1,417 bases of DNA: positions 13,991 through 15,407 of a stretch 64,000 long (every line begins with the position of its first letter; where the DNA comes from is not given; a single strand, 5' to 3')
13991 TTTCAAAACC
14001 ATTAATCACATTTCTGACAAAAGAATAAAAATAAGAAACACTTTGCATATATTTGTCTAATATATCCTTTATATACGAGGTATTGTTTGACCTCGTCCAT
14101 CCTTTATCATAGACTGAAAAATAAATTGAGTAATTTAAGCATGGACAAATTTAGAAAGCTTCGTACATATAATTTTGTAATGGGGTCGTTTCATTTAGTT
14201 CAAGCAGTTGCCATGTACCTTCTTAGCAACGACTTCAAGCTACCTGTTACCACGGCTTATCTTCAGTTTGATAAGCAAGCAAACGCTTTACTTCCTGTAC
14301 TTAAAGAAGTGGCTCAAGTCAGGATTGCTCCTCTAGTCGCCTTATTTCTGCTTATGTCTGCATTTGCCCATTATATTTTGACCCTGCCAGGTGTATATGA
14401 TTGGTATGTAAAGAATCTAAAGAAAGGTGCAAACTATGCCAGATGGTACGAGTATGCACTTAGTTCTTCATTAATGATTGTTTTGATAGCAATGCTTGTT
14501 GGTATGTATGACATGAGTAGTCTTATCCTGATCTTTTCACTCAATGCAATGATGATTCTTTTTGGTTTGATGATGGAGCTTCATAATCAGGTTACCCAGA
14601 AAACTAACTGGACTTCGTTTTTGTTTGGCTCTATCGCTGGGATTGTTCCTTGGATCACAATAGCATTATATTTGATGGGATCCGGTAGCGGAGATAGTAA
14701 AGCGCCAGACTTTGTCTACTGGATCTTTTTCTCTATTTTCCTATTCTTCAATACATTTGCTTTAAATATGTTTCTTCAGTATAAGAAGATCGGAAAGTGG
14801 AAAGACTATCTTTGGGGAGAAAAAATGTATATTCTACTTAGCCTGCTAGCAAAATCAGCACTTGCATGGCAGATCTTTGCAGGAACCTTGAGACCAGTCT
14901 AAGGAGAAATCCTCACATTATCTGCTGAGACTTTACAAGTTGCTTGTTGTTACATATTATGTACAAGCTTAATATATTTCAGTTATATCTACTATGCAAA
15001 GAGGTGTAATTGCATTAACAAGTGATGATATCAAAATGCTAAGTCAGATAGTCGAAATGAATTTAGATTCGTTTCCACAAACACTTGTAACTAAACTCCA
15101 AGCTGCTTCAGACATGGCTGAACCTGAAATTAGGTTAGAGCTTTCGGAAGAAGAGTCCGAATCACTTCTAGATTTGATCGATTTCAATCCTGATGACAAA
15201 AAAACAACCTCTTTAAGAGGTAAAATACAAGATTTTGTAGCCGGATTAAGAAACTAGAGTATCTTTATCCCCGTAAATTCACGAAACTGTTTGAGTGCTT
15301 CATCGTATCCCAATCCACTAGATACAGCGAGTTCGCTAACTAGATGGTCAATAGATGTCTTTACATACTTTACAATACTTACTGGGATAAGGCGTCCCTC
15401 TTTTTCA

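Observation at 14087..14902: Heliorhodopsin gene with intact retinal-binding residues, and no retinal pathway in sight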

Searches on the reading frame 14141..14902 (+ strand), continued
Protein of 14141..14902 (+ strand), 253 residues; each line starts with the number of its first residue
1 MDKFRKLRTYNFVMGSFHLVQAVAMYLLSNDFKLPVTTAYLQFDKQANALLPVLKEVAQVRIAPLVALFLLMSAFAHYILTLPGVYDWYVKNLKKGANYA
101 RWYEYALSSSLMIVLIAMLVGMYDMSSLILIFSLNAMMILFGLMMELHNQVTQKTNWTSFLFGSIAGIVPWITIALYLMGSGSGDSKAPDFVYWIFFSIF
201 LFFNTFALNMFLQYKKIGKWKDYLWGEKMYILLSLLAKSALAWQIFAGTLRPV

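Call 29: find_encoding_contigs(protein=P0007, flank=10000, max_places=1)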
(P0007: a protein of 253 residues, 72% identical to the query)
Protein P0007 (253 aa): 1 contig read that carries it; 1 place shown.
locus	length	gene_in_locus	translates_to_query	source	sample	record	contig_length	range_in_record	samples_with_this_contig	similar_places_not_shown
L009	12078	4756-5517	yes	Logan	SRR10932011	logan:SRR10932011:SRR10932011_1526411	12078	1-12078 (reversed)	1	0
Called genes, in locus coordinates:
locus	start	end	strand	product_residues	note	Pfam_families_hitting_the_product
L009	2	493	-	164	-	?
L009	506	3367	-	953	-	PF01757:Acyl_transf_3, PF07786:HGSNAT_cat (faint), PF10096:DUF2334 (weak)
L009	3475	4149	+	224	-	PF20108:DUF6498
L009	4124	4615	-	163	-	-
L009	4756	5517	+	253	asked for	PF18761:Heliorhodopsin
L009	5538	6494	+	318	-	PF01699:Na_Ca_ex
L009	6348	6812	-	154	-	PF01035:DNA_binding_1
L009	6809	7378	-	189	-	PF01625:PMSR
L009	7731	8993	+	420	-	PF01546:Peptidase_M20, PF07687:M20_dimer (faint)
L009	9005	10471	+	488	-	PF00890:FAD_binding_2 (weak), PF01266:DAO (weak), PF01494:FAD_binding_3 (weak), PF01593:Amino_oxidase, PF07992:Pyr_redox_2 (weak), PF12831:FAD_oxidored (weak), PF13450:NAD_binding_8, PF01266:DAO (weak), +4 more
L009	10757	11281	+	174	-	PF00494:SQS_PSY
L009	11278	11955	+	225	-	PF18916:Lycopene_cyc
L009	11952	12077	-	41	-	?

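Call 32: find_related_loci(query=A1, collection=genome_contigs, flank=10000)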
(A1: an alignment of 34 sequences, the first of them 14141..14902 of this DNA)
Query A1 (253 aa) in genome_contigs; peptide patterns used: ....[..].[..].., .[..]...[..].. (x = any residue, [..] = any of these).
599 stretches matched a pattern (row limit reached: there are more); 568 encode a relative of the query (tblastn E <= 1e-3); the best 80 are kept; 80 distinct loci.
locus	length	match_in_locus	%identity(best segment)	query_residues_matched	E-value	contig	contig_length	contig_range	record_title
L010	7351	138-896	67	1-253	3e-118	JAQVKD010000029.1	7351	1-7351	MAG: Candidatus Dojkabacteria bacterium isolate STE_79 NODE_28080_length_7351_cov_7.483942_Sandtown_E, whole genome shot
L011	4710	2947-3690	68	5-252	6e-119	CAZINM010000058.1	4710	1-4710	MAG TPA_asm: uncultured Candidatus Saccharibacteria bacterium isolate SRP239243_co2_309 genome assembly, contig: NODE_31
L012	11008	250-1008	67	1-253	9e-117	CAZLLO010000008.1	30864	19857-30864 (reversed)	MAG TPA_asm: uncultured Candidatus Saccharibacteria bacterium isolate SRP192927_co3_300 genome assembly, contig: NODE_28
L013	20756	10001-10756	65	2-253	4e-115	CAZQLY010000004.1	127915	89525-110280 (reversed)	MAG TPA_asm: uncultured Gammaproteobacteria bacterium isolate SRP141376_co4_153 genome assembly, contig: NODE_160_length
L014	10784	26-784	65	1-253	3e-114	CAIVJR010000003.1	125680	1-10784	uncultured bacterium isolate Loclat_bin-19700 genome assembly, contig: bin-19700:03/10, whole genome shotgun sequence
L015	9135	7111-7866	65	2-253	1e-113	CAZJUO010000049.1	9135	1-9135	MAG TPA_asm: uncultured Gammaproteobacteria bacterium isolate SRP141376_co4_277 genome assembly, contig: NODE_12419_leng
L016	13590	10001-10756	65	2-253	1e-112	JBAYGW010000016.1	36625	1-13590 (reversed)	MAG: Patescibacteria group bacterium isolate SO_2016_GW1_134 scaffold02105_OW334_2016, whole genome shotgun sequence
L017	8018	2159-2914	68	1-252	2e-112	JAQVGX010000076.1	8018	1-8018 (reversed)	MAG: Candidatus Dojkabacteria bacterium isolate STE_192 NODE_24554_length_8018_cov_3.436700_Sandtown_E, whole genome sho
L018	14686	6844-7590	68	5-253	2e-111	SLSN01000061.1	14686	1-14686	MAG: Patescibacteria group bacterium isolate CSSed165cm_609 CSSed16-5cm-12557, whole genome shotgun sequence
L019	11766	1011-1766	64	2-253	2e-110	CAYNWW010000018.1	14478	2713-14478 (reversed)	MAG TPA_asm: uncultured Candidatus Saccharibacteria bacterium isolate SRP278252_co2_845 genome assembly, contig: NODE_86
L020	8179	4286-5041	65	2-253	3e-110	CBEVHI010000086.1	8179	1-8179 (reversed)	MAG TPA_asm: uncultured bacterium isolate SRR13309659_concoct_16 genome assembly, contig: ERZ26778719.585, whole genome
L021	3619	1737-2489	69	3-253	3e-112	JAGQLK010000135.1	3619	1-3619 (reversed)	MAG: Candidatus Dojkabacteria bacterium isolate HKST-UBA14 NODE_135_length_3619_cov_2.926595, whole genome shotgun seque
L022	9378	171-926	65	2-253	2e-109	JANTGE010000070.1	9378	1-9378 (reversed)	MAG: Acidimicrobiia bacterium isolate bin10049 c_000000008379, whole genome shotgun sequence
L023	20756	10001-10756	64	2-253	2e-109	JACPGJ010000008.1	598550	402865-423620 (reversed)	MAG: Candidatus Kerfeldbacteria bacterium isolate NC_groundwater_384_Ag_B-0.1um_43_17 GD18-4_B1_scaffold_1710409, whole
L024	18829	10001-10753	65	3-253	3e-109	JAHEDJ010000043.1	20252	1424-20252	MAG: bacterium isolate Ww198 NODE_4030_length_20252_cov_13.636183, whole genome shotgun sequence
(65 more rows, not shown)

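Call 40: search_protein_families(library=ncbifam, proteins=[window:14141-14902:+], max_evalue=0.1)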
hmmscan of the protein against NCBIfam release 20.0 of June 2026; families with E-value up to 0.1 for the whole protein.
window:14141-14902:+ (253 aa): 1 family
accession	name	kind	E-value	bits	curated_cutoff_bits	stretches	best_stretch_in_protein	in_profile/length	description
NF038020.1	HeR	equivalog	1.1e-105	352.6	100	1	7-250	1-244/244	heliorhodopsin HeR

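Call 69: predict_structure(alignment_id=A1)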
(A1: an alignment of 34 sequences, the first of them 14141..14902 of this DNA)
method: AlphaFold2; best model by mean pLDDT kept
length: 253 residues; sequences in the alignment: 34
mean_pLDDT: 80.0   pTM: 0.77
mean pLDDT of the five models: 80.0, 77.1, 75.8, 71.1, 67.7
residues with pLDDT >= 90: 42; 70-90: 163; 50-70: 45; < 50: 3
segments of 3 or more residues with pLDDT < 50: none
pLDDT, mean of each block of 10 residues (from residue 1): 75 91 85 85 91 89 86 89 87 74 78 87 91 91 80 80 87 85 70 80 71 58 59 68 72 49
secondary structure, 60 per line:
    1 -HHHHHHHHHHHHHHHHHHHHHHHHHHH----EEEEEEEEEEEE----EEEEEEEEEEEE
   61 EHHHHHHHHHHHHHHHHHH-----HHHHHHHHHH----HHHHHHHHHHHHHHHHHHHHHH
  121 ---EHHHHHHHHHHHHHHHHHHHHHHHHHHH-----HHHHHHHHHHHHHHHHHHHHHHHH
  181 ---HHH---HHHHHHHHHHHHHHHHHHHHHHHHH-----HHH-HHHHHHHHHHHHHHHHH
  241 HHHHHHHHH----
elements in order: H2-28 E33-44 E49-61 H62-79 H85-94 H99-120 H125-151 H157-180 H190-214 H224-249

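Call 73: fold_search(model_id=the predicted structure, library=pdb)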
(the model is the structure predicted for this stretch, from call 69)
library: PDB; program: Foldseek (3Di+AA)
matches with E <= 10: 402; with E <= 0.001: 10
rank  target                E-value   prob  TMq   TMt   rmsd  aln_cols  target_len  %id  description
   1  6is6                  1.4e-21  1.00  0.89  0.90   2.4       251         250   54  Crystal structure of Thermoplasmatales archaeon heliorhodopsin (released 2019-09-25)
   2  7clj                  6.8e-21  1.00  0.89  0.90   2.4       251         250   54  Crystal structure of Thermoplasmatales archaeon heliorhodopsin E108D mutant (released 2020-09-02)
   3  7u55                  7.8e-21  1.00  0.88  0.91   2.5       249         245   55  Crystal structure of Thermoplasmatales archaeon heliorhodopsin at pH 4.5 (released 2022-09-07)
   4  6su3_A                7.7e-17  1.00  0.85  0.84   3.3       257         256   44  Crystal structure of the 48C12 heliorhodopsin in the violet form at pH 8.8 (released 2019-12-11)
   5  9ljj_A                1.1e-16  1.00  0.85  0.85   3.2       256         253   46  cryo-EM structure of a nanobody bound heliorhodopsin (released 2025-02-12)
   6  6su4_A                2.9e-16  1.00  0.84  0.84   3.3       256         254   44  Crystal structure of the 48C12 heliorhodopsin in the blue form at pH 4.3 (released 2019-12-11)
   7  6su3_X                3.3e-16  1.00  0.84  0.84   3.2       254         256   46  Crystal structure of the 48C12 heliorhodopsin in the violet form at pH 8.8 (released 2019-12-11)
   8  6su4_X                5.4e-16  1.00  0.84  0.84   3.3       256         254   44  Crystal structure of the 48C12 heliorhodopsin in the blue form at pH 4.3 (released 2019-12-11)
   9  6uh3_A                2.2e-15  1.00  0.82  0.84   3.2       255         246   44  Crystal structure of bacterial heliorhodopsin 48C12 (released 2019-12-04)
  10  6uh3_B                2.4e-14  1.00  0.81  0.84   3.3       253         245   44  Crystal structure of bacterial heliorhodopsin 48C12 (released 2019-12-04)
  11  7q37                  1.7e-03  1.00  0.58  0.66   7.7       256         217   12  Crystal structure of proton pump MAR rhodopsin pressurized with krypton (released 2022-04-27)
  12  9cdc                  2.5e-03  1.00  0.62  0.65   9.2       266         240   12  Kalium channelrhodopsin 1 C110A mutant from Hyphochytrium catenoides, Dark State (released 2025-02-19)
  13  5azd_C                3.0e-03  1.00  0.57  0.57   7.9       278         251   10  Crystal structure of thermophilic rhodopsin. (released 2016-04-27)
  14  3ddl_B                3.1e-03  1.00  0.55  0.56   7.8       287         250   12  Crystallographic Structure of Xanthorhodopsin, a Light-Driven Ion Pump with Dual Chromophore (released 2008-10-14)
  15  5azd_B                3.3e-03  1.00  0.53  0.53   8.5       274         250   14  Crystal structure of thermophilic rhodopsin. (released 2016-04-27)
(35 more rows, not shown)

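Call 85: list_cluster_members(proteins=[P0001, P0121])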
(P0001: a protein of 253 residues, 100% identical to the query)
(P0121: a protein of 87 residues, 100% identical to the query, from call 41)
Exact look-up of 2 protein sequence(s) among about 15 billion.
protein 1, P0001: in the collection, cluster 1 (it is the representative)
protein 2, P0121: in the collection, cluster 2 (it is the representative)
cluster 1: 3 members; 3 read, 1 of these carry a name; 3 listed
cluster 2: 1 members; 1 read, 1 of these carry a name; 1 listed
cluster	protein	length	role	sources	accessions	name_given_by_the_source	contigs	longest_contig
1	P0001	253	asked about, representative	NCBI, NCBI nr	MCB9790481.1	heliorhodopsin HeR [Candidatus Nomurabacteria bacterium]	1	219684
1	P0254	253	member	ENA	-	-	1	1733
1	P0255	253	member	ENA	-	-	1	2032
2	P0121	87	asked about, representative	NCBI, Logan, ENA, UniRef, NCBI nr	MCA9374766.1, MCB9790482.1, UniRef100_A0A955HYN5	hypothetical protein KC622_00380 [Candidatus Dojkabacteria bacterium] | Uncharacterized protein n=1 Tax=Candidatus Dojkabacteria bacterium TaxID=2099670 ... | hypothetical protein [Candidatus Dojkabacteria bacterium]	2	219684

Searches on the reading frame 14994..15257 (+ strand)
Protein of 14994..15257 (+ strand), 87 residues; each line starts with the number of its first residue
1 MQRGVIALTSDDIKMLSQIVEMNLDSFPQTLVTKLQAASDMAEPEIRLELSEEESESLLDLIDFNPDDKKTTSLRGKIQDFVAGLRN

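Call 3: search_protein_families(library=pfam, proteins=[window:14994-15257:+], max_evalue=0.01)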
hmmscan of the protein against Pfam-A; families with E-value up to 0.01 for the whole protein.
window:14994-15257:+ (87 aa): 0 families

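Call 39: search_solved_structures(query=window:14994-15257:+, max_evalue=10)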
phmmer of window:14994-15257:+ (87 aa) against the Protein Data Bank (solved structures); distinct sequences matched with E-value up to 10: 26.
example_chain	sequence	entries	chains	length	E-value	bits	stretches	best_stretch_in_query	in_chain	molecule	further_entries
6ajn_C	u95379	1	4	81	0.37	14.6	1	2-67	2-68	DUF1778 domain-containing protein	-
6ajm_C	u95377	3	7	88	0.42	14.5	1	2-67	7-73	DUF1778 domain-containing protein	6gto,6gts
6rfl_I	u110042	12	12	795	1.2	13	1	5-52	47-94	Putative H4L RNA polymerase-associated transcription factor RAP94 | RAP94 transcription factor | Protein H4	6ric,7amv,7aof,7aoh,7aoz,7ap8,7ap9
7c2v_A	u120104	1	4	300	2.4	12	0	31-75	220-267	Interleukin-1 receptor-associated kinase 4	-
2oib_A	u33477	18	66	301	2.4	12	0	31-75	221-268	Interleukin-1 receptor-associated kinase 4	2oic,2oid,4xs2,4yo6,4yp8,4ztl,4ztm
6f3d_A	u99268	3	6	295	2.5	12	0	31-75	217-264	Interleukin-1 receptor-associated kinase 4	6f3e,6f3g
6n8g_A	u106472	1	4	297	2.5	12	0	31-75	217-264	Interleukin-1 receptor-associated kinase 4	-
4y73_A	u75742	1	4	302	2.5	12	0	31-75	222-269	Interleukin-1 receptor-associated kinase 4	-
8wtf_A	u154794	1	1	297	2.5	12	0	31-75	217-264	Interleukin-1 receptor-associated kinase 4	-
6egd_D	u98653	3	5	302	2.5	12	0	31-75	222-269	Interleukin-1 receptor-associated kinase 4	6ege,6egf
7c2w_A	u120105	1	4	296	2.5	12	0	31-75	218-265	Interleukin-1 receptor-associated kinase 4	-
6mom_A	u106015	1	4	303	2.5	12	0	31-75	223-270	Interleukin-1 receptor-associated kinase 4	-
2o8y_A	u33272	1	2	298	2.5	12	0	31-75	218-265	Interleukin-1 receptor-associated kinase 4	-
6o8u_A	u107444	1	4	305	2.5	12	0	31-75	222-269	Interleukin-1 receptor-associated kinase 4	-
8br5_AAA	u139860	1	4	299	2.5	12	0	31-75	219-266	Interleukin-1 receptor-associated kinase 4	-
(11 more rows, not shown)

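Call 40: search_protein_families(library=ncbifam, proteins=[window:14994-15257:+], max_evalue=0.1)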
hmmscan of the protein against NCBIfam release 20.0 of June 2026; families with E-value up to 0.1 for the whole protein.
window:14994-15257:+ (87 aa): 0 families

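Call 41: find_homologous_proteins(query=window:14994-15257:+, max_evalue=0.001)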
Query window:14994-15257:+ (87 aa): 2 proteins with E <= 0.001 among 2 candidates.
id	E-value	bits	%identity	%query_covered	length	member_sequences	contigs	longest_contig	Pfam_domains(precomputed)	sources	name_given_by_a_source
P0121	1.6e-46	173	100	100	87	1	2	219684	-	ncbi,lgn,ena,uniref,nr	ncbi:hypothetical protein KC622_00380 [Candidatus Dojkabacteria bacterium]|uniref:Uncharacterized pr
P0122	1.7e-42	160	93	100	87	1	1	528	-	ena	-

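Call 44: find_encoding_contigs(protein=P0121, flank=10000, max_places=2)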
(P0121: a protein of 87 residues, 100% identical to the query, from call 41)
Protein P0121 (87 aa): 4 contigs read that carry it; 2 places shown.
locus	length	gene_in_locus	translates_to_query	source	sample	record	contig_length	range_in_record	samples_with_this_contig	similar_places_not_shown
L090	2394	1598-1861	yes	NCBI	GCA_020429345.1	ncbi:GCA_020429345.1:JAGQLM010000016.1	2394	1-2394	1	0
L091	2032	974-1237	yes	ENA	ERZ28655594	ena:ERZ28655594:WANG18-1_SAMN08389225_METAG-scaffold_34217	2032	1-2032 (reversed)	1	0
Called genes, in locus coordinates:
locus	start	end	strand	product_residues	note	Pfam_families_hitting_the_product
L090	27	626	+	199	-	-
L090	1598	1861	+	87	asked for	-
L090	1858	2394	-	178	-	PF02559:CarD_TRCF_RID (weak)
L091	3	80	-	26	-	?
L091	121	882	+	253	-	PF18761:Heliorhodopsin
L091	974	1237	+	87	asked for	-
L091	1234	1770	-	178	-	PF02559:CarD_TRCF_RID (weak)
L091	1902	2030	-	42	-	?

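Call 54: search_protein_representatives(protein=window:14994-15257:+)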
Query: 87 residues. Proteins with E-value up to 0.001 (for the whole library): 12; up to 1e-10: 1; up to 1e-30: 1. The best 12 are listed.
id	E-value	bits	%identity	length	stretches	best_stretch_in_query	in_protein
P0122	5.4e-43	160.1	93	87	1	1-87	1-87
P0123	1.3e-06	44.7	40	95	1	1-86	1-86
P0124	9.5e-06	41.9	40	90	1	1-86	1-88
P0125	1.6e-04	38.0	38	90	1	1-86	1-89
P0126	1.9e-04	37.8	33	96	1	1-86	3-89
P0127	2.0e-04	37.8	37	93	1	1-86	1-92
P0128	2.9e-04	37.2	39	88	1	1-86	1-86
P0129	3.4e-04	37.0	41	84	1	1-86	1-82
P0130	5.0e-04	36.5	40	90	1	1-87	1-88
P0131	6.4e-04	36.1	32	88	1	1-85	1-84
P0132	7.9e-04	35.8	39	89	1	1-83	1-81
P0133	8.8e-04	35.7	37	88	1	1-86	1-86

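Call 55: find_encoding_contigs(protein=P0123, flank=6000, max_places=2)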
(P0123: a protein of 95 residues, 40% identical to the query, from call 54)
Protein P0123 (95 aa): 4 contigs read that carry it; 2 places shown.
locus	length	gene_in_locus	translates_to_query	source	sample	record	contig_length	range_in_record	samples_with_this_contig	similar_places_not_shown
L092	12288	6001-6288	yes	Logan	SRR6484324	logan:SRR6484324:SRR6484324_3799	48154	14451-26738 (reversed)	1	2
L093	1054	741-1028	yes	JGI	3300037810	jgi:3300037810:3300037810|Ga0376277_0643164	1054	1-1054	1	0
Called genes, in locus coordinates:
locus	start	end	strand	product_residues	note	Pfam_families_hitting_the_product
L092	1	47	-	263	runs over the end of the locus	-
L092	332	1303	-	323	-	-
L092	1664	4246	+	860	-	PF01624:MutS_I, PF05188:MutS_II, PF05192:MutS_III, PF05190:MutS_IV, PF00488:MutS_V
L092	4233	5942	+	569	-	PF02518:HATPase_c, PF13589:HATPase_c_3, PF07592:DDE_Tnp_ISAZ013 (faint), PF01119:DNA_mis_repair, PF08676:MutL_C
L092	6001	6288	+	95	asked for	-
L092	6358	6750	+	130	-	PF04120:Iron_permease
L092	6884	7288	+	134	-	PF01475:FUR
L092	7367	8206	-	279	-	-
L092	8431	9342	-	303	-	PF02492:cobW, PF03205:MobB (faint), PF07683:CobW_C (weak)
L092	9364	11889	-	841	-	PF12704:MacB_PCD, PF02687:FtsX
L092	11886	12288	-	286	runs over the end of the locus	PF00005:ABC_tran, PF13304:AAA_21 (faint)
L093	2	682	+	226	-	?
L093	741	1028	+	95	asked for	-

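Call 77: find_encoding_contigs(protein=P0124, flank=6000, max_places=1)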
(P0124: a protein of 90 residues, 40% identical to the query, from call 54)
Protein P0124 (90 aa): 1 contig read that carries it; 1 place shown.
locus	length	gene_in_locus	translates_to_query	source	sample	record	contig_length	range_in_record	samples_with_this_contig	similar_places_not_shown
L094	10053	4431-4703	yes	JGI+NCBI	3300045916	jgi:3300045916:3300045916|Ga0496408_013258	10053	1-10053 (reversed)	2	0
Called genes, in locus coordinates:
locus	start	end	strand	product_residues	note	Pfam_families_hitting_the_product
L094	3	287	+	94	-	?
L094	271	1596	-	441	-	-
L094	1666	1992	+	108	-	PF00749:tRNA-synt_1c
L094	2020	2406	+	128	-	PF00749:tRNA-synt_1c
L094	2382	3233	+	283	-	PF00749:tRNA-synt_1c (weak), PF19269:Anticodon_2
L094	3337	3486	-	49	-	-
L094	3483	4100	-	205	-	PF04326:SLFN_AlbA_2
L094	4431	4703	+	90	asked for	-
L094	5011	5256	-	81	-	PF02559:CarD_TRCF_RID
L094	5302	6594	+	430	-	-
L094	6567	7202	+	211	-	-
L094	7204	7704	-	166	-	PF00254:FKBP_C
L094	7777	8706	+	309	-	-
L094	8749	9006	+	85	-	-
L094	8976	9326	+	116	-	-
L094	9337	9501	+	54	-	-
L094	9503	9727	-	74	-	-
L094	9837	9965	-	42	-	-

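Call 78: find_encoding_contigs(protein=P0127, flank=6000, max_places=1)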
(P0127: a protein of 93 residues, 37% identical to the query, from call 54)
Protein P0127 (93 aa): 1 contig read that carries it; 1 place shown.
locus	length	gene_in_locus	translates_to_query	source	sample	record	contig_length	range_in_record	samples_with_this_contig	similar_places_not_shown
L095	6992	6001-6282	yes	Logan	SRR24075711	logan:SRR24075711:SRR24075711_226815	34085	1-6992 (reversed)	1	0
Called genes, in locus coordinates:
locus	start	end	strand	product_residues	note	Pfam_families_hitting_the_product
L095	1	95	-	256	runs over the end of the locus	PF00285:Citrate_synt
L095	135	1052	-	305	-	PF02629:CoA_binding, PF13380:CoA_binding_2, PF13607:Succ_CoA_lig, PF00549:Ligase_CoA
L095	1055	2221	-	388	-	PF08442:ATP-grasp_2, PF24948:Citrate_synth_N (weak), PF16114:Citrate_bind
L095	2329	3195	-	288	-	PF12705:PDDEXK_1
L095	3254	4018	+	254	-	PF00483:NTP_transferase, PF12804:NTP_transf_3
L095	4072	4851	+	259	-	-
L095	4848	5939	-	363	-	PF03816:LytR_cpsA_psr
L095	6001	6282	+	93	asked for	-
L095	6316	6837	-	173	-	-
